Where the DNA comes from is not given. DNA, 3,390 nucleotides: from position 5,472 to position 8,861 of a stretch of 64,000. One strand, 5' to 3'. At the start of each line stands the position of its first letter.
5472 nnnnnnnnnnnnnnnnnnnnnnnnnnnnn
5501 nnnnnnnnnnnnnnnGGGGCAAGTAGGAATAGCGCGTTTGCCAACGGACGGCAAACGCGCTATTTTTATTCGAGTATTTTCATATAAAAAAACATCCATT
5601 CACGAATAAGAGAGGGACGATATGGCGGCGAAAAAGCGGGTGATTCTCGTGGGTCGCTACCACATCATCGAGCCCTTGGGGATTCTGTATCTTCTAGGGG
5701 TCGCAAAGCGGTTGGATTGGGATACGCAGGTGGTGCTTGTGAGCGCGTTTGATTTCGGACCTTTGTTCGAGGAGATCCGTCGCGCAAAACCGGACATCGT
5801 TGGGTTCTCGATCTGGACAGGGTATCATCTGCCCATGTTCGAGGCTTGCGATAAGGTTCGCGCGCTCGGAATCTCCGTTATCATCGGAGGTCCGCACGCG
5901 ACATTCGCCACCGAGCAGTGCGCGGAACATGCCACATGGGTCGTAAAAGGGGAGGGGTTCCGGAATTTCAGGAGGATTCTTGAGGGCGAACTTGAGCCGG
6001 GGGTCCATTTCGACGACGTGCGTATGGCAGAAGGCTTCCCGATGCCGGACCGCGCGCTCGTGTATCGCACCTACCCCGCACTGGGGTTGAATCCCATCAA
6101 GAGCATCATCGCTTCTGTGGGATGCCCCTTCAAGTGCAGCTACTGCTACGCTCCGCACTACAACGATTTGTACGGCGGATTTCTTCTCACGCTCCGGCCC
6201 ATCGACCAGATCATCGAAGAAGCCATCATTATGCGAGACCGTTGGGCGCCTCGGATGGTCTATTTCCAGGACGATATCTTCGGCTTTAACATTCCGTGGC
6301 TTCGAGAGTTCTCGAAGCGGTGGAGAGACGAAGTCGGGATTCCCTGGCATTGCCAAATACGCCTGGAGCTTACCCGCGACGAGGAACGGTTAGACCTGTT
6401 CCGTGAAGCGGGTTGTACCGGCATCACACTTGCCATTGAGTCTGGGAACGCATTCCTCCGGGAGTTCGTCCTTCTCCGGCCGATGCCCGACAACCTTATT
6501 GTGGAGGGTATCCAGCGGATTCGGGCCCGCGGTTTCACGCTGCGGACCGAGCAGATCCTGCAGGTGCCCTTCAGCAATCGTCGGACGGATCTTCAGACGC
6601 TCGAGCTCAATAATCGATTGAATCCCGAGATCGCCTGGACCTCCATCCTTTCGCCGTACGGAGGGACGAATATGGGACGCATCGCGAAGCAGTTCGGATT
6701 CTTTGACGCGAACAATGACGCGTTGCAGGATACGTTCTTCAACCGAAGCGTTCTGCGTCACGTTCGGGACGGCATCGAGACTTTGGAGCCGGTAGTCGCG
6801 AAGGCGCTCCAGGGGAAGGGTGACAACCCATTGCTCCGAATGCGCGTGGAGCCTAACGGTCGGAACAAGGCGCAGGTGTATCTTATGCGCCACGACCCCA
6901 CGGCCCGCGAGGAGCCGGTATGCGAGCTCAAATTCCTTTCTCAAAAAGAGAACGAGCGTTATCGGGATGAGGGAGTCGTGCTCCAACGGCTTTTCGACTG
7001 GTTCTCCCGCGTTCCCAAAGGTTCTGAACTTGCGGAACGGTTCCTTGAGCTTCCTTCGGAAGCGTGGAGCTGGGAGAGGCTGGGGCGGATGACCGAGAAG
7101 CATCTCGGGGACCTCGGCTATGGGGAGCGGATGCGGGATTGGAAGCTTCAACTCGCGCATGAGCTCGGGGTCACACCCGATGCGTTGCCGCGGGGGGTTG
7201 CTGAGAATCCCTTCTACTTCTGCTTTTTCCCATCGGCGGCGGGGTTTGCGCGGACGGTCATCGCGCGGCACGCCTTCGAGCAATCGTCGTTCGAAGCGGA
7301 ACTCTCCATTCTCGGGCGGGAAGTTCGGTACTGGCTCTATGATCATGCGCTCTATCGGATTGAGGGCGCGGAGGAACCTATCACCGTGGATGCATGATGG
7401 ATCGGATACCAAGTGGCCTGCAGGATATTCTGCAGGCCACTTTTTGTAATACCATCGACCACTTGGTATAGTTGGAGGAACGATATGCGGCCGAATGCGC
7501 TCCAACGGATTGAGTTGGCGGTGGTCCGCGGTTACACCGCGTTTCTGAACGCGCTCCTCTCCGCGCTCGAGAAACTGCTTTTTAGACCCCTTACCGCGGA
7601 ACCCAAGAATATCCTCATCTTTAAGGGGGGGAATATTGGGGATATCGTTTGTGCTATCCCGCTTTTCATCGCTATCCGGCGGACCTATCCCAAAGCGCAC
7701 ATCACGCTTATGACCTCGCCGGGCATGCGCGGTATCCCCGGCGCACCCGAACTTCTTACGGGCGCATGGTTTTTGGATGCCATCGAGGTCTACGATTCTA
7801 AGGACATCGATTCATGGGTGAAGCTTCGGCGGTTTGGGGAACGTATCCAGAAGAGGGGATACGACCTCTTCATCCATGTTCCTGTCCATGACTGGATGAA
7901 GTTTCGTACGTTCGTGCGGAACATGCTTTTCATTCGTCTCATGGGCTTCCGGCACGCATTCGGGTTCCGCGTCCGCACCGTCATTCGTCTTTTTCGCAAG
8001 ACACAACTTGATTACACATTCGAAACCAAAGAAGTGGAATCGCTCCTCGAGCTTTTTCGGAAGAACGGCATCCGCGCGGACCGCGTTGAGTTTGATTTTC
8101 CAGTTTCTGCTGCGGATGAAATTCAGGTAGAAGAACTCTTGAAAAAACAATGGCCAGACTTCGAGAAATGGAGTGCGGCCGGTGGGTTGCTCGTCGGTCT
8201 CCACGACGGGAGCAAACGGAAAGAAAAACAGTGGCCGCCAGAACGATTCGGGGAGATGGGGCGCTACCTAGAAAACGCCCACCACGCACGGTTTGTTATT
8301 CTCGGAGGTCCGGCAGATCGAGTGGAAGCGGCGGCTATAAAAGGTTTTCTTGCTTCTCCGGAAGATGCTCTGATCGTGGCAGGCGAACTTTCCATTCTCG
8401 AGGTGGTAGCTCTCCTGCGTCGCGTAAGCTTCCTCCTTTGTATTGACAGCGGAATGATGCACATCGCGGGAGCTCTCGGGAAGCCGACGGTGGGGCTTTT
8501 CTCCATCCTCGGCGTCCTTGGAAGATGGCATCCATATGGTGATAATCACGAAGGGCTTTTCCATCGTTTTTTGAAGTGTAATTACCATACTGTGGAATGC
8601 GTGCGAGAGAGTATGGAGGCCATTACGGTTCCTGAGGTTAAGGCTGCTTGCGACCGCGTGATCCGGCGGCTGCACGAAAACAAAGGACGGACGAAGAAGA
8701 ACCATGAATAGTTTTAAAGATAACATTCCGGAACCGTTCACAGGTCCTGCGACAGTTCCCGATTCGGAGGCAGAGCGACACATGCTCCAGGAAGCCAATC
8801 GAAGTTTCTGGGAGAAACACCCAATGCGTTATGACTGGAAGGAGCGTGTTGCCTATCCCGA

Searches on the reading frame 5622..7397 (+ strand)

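Call 9: search_protein_families(library=pfam, proteins=[window:5622-7397:+], max_evalue=0.0001)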
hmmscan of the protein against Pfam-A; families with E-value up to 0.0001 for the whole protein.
window:5622-7397:+ (591 aa): 2 families
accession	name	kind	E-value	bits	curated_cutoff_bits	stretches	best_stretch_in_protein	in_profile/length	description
PF04055.27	Radical_SAM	-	2.2e-13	51.1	29.5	1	163-306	2-142/166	Radical SAM superfamily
PF02310.24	B12-binding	-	5.2e-12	46.1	32.1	1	6-113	2-114/121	B12 binding domain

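Call 56: search_protein_families(library=ncbifam, proteins=[window:5622-7397:+], max_evalue=0.00001)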
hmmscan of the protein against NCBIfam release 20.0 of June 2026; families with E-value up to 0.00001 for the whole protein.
window:5622-7397:+ (591 aa): 11 families
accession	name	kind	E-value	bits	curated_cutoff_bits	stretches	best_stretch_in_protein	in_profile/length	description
TIGR03471.1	HpnJ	equivalog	2.1e-18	66.5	577.6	1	156-368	194-400/472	hopanoid biosynthesis associated radical SAM protein HpnJ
NF033070.1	rSAM_AprD4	equivalog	1e-16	60.9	500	1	138-369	172-404/456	AprD4 family radical SAM diol-dehydratase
TIGR04479.1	bcpD_PhpK_rSAM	subfamily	1.2e-16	60.2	600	1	137-337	219-413/504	PhpK family radical SAM P-methyltransferase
TIGR04013.1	B12_SAM_MJ_1487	hypoth_equivalog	1.3e-15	57.1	251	1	46-207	32-195/382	TIGR04013 family B12-binding domain/radical SAM domain-containing protein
NF050148.1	rSAM_ApyD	equivalog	2.8e-11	42.6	750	1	51-282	69-316/645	RiPP biosynthesis radical SAM protein ApyD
TIGR04385.1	B12_rSAM_cofa1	equivalog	1.8e-09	37.4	450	1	161-387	197-426/438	B12 lower ligand biosynthesis radical SAM protein BzaD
TIGR04072.2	rSAM_ladder_B12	equivalog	2.3e-09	36.4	360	1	74-270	88-287/443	lipid biosynthesis B12-binding/radical SAM protein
TIGR04295.1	B12_rSAM_oligo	hypoth_equivalog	1.2e-08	34.1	400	1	162-274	203-303/422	TIGR04295 family B12-binding domain-containing radical SAM protein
TIGR02026.1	BchE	equivalog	1.9e-08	33.6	481.35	0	163-351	197-383/497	magnesium-protoporphyrin IX monomethyl ester anaerobic oxidative cyclase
TIGR04367.1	HpnR_B12_rSAM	equivalog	2.2e-07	29.8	650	1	14-206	18-229/490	hopanoid C-3 methylase HpnR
NF038361.1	rSAM_Sden_1168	equivalog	9.6e-06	24.4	575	0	159-277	282-395/560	Sden_1168 family B12-binding radical SAM P-methyltransferase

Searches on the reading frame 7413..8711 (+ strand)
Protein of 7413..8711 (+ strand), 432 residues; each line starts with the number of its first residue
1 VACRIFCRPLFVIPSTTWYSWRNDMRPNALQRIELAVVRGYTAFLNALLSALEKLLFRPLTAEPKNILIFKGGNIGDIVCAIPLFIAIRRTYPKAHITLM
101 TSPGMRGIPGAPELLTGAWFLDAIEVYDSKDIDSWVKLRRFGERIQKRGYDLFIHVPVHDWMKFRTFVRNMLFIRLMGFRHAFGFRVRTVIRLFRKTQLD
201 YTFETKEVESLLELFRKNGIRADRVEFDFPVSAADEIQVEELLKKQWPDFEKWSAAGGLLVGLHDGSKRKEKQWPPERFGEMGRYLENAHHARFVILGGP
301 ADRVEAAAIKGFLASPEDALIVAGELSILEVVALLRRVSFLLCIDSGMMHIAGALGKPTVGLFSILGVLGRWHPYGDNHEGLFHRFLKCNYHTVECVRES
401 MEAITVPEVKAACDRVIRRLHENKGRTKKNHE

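Call 9: search_protein_families(library=pfam, proteins=[window:7413-8711:+], max_evalue=0.0001)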
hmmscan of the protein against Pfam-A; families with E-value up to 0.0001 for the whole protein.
window:7413-8711:+ (432 aa): 1 family
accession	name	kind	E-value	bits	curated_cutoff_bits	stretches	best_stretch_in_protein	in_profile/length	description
PF01075.23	Glyco_transf_9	-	4.6e-24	85.5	22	1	139-382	2-227/247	Glycosyltransferase family 9 (heptosyltransferase)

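Call 56: search_protein_families(library=ncbifam, proteins=[window:7413-8711:+], max_evalue=0.00001)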
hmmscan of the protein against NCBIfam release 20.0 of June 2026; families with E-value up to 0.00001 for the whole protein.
window:7413-8711:+ (432 aa): 6 families
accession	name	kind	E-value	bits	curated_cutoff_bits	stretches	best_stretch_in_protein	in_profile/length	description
TIGR02193.1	heptsyl_trn_I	equivalog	2.4e-16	59.9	185.3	1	66-364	1-282/320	lipopolysaccharide heptosyltransferase I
TIGR02195.1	heptsyl_trn_II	equivalog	5.4e-16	58.6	134.6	1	262-364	178-283/339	lipopolysaccharide heptosyltransferase II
TIGR02201.1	heptsyl_trn_III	equivalog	1.8e-12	46.9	170.2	1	67-382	2-304/344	putative lipopolysaccharide heptosyltransferase III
NF007742.0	PRK10422.1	equivalog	3.4e-10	39.3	467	1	63-384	4-308/352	lipopolysaccharide core heptosyltransferase RfaQ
NF008162.0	PRK10916.1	equivalog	5.6e-08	32.3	569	1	67-363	3-287/348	ADP-heptose--LPS heptosyltransferase RfaF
NF008204.0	PRK10964.1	equivalog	8.4e-06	25.1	437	0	67-364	3-280/322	lipopolysaccharide heptosyltransferase RfaC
